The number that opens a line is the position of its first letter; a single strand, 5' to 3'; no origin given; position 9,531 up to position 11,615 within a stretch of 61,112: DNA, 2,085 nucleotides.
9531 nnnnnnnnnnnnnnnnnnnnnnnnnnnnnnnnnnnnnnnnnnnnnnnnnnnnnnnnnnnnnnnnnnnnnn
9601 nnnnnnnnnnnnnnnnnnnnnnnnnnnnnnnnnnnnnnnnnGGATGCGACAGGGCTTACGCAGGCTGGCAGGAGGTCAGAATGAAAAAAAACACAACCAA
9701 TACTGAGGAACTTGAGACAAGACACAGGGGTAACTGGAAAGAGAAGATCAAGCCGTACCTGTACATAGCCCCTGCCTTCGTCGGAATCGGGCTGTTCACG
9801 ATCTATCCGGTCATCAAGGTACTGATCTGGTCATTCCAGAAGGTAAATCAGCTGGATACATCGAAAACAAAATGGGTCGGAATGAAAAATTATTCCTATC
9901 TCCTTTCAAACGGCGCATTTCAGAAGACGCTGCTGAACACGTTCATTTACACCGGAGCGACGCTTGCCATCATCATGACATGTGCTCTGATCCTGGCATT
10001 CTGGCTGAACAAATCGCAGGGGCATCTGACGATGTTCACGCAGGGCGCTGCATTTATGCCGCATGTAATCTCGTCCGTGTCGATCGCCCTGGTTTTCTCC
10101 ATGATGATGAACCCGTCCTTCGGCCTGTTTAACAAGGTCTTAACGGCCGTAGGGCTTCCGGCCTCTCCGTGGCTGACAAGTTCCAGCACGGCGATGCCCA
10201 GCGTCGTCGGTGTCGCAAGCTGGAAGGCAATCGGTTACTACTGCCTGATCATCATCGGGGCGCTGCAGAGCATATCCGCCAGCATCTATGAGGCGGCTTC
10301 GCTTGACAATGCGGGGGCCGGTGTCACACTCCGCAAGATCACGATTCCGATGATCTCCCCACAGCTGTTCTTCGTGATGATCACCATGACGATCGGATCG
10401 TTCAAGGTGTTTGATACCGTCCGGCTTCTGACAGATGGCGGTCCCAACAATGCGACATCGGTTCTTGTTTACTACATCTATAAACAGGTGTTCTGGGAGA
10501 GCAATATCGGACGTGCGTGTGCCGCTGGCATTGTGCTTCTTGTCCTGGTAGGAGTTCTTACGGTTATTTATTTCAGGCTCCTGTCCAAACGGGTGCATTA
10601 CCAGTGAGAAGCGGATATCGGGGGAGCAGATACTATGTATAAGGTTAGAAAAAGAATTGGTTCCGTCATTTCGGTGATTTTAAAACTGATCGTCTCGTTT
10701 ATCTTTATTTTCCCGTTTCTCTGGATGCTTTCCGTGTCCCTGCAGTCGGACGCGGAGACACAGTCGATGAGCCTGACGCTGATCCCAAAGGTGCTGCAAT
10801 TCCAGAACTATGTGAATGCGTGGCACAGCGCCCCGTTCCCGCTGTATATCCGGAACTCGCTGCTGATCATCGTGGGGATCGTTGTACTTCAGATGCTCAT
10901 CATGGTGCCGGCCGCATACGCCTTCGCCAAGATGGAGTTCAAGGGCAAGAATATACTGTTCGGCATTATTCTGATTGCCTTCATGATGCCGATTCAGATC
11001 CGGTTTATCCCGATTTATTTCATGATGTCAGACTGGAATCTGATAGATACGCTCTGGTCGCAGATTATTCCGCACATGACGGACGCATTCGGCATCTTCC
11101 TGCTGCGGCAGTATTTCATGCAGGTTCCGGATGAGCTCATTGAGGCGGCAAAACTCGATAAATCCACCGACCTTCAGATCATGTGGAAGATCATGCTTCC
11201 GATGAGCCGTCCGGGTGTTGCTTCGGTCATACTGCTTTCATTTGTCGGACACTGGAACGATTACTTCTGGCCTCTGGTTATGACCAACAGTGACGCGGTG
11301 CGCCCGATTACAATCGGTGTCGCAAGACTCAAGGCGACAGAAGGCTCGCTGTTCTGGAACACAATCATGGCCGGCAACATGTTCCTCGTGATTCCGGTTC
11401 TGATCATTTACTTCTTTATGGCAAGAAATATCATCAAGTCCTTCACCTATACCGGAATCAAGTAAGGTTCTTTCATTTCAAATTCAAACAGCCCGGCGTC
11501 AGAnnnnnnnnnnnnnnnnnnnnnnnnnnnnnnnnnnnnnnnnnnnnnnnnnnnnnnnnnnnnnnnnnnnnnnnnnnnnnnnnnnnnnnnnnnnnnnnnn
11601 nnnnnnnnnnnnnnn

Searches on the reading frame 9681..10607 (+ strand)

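Call 14: search_protein_families(library=pfam, proteins=[window:9681-10607:+], max_evalue=0.001)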
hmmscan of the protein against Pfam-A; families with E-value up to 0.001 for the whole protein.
window:9681-10607:+ (308 aa): 1 family
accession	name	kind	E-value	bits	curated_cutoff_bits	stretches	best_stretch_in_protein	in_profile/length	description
PF00528.27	BPD_transp_1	-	1.2e-10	41.8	26.4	1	102-306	5-183/184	Binding-protein-dependent transport system inner membrane component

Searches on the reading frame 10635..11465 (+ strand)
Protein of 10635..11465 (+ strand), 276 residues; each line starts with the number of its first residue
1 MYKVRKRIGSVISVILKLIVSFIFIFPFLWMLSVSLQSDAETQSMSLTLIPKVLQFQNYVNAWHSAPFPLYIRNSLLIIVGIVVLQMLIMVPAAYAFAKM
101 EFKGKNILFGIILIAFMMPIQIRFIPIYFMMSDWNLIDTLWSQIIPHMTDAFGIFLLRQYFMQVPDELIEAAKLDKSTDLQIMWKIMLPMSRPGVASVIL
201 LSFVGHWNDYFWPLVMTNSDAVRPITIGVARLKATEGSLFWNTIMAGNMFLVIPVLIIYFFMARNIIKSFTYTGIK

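Call 14: search_protein_families(library=pfam, proteins=[window:10635-11465:+], max_evalue=0.001)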
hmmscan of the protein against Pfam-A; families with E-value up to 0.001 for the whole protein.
window:10635-11465:+ (276 aa): 1 family
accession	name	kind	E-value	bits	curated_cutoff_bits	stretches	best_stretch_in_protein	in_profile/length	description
PF00528.27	BPD_transp_1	-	8.1e-17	62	26.4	1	91-268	2-180/184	Binding-protein-dependent transport system inner membrane component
